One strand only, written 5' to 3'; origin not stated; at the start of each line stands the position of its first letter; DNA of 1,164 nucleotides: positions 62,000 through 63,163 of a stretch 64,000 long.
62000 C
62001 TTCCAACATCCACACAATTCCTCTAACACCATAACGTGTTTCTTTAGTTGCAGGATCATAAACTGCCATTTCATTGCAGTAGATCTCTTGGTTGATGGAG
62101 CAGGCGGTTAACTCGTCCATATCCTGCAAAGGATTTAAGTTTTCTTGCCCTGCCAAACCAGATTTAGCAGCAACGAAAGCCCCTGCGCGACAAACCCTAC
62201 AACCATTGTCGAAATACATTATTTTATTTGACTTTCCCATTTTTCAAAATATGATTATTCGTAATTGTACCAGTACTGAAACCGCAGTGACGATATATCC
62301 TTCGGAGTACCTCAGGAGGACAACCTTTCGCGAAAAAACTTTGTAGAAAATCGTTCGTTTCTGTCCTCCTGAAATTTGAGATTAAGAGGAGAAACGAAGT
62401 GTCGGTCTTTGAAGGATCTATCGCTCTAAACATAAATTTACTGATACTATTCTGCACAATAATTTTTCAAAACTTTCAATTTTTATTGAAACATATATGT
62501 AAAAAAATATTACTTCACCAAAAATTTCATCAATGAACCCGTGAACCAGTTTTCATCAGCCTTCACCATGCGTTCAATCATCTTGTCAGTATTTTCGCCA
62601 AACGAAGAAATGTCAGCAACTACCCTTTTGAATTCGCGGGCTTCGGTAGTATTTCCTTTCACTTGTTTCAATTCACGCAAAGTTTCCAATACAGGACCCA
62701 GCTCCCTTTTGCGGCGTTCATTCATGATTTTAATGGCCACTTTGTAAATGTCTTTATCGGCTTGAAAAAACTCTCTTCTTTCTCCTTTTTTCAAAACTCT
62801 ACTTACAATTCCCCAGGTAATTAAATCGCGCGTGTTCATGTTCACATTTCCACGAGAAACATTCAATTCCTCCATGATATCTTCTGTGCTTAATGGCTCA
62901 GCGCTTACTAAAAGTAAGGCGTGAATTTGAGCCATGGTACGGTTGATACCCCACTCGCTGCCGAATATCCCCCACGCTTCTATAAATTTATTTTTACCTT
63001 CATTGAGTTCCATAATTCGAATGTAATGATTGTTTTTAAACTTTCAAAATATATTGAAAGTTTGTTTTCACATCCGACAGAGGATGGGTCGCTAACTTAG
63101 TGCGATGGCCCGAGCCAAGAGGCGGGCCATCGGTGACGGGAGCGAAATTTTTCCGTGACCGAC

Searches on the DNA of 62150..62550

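Call 7: search_rna_families(source=window, start=62150, end=62550, threshold=evalue, max_evalue=10, show_alignments=3)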
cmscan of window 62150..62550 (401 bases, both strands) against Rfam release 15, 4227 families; matches with E-value up to 10: 4.
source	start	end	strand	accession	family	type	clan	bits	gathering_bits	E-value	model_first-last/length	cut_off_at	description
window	62473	62492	-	RF01319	CRISPR-DR6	Gene; CRISPR;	-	23.4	39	0.014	1-30/30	no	CRISPR RNA direct repeat element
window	62278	62377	+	RF00335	snoZ13_snr52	Gene; snRNA; snoRNA; CD-box;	-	20.5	47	0.32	1-101/101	no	Small nucleolar RNA Z13/snr52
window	62196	62232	+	RF01378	CRISPR-DR65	Gene; CRISPR;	-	18.6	43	2.7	1-37/37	no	CRISPR RNA direct repeat element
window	62344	62483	-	RF01579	RUF2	Gene; sRNA;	-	16.9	90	7.1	1-154/154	no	Plasmodium RNA of unknown function RUF2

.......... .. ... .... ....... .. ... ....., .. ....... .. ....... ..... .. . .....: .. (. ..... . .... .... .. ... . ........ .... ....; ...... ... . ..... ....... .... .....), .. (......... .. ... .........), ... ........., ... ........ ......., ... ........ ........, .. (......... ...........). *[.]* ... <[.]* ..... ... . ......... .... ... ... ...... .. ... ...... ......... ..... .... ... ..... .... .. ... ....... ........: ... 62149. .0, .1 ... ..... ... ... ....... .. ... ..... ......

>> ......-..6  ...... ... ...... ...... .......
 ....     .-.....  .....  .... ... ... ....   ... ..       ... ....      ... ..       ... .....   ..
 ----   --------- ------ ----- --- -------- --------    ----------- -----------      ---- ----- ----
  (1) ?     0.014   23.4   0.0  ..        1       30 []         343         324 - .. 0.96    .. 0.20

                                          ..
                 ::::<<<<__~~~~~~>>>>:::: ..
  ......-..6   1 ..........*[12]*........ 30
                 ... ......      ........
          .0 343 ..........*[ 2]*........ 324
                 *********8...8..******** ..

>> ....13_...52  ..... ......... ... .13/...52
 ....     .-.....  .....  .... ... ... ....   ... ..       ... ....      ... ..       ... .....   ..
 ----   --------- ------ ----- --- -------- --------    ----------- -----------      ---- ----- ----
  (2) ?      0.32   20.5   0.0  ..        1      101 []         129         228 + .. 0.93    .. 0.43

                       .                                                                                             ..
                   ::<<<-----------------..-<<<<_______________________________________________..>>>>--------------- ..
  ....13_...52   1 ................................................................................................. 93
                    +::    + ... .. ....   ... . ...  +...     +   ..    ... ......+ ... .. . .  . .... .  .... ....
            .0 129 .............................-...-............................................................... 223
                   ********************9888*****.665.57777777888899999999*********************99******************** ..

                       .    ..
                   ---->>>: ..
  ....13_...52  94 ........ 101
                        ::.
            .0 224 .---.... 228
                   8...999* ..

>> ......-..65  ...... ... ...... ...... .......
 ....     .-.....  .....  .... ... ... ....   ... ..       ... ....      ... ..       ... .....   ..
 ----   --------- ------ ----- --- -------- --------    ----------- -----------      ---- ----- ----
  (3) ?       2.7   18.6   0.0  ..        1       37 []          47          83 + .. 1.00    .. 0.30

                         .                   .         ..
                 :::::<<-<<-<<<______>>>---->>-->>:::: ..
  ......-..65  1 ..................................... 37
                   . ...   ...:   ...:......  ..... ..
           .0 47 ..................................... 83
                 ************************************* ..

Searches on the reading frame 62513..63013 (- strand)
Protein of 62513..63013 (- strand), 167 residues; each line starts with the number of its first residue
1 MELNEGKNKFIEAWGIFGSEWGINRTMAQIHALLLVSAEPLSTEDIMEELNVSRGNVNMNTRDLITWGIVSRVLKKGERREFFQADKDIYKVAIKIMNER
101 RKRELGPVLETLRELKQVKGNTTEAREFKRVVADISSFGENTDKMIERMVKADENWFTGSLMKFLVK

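Call 46: find_encoding_contigs(protein=window:62513-63013:-, flank=3000, max_places=8)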
Protein window:62513-63013:- (167 aa): 13 contigs read that carry it; 8 places shown.
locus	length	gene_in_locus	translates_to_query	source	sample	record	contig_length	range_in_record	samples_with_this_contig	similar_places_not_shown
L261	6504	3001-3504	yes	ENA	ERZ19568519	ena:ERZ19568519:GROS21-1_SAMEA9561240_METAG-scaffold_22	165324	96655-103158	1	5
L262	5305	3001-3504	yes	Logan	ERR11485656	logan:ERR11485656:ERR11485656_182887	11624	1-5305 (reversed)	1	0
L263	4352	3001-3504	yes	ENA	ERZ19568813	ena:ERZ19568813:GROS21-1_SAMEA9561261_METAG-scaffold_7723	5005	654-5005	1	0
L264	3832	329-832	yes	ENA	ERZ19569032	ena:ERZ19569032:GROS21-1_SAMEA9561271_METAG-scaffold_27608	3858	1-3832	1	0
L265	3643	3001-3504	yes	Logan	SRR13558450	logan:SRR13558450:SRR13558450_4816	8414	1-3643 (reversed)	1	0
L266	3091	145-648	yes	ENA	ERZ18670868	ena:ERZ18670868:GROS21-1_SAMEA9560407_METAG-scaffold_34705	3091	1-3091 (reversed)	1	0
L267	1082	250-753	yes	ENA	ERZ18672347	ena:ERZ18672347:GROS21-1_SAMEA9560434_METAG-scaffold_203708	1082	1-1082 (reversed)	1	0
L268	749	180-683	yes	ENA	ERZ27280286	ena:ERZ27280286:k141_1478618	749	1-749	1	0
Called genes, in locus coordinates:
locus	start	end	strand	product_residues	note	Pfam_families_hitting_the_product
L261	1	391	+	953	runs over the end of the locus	PF00133:tRNA-synt_1, PF09334:tRNA-synt_1g, PF13603:tRNA-synt_1_2, PF00133:tRNA-synt_1 (weak), PF08264:Anticodon_1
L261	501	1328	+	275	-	PF11306:DUF3108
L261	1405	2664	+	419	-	PF19425:Csd3_N2, PF01551:Peptidase_M23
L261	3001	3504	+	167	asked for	PF12802:MarR_2 (weak)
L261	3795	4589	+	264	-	PF04134:DCC1-like (weak)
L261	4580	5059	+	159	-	-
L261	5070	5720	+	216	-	PF09844:DUF2071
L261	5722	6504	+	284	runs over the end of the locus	PF07993:NAD_binding_4 (faint)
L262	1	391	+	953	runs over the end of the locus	PF00133:tRNA-synt_1, PF09334:tRNA-synt_1g, PF13603:tRNA-synt_1_2, PF00133:tRNA-synt_1 (weak), PF08264:Anticodon_1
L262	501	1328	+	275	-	PF11306:DUF3108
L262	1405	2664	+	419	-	PF19425:Csd3_N2, PF01551:Peptidase_M23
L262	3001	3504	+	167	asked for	PF12802:MarR_2 (weak)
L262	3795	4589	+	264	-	PF04134:DCC1-like (weak)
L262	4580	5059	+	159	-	-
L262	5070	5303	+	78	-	?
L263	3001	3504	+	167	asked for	PF12802:MarR_2 (weak)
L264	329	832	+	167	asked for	PF12802:MarR_2 (weak)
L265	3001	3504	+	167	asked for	PF12802:MarR_2 (weak)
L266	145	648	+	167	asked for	PF12802:MarR_2 (weak)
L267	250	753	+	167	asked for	PF12802:MarR_2 (weak)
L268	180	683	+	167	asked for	PF12802:MarR_2 (weak)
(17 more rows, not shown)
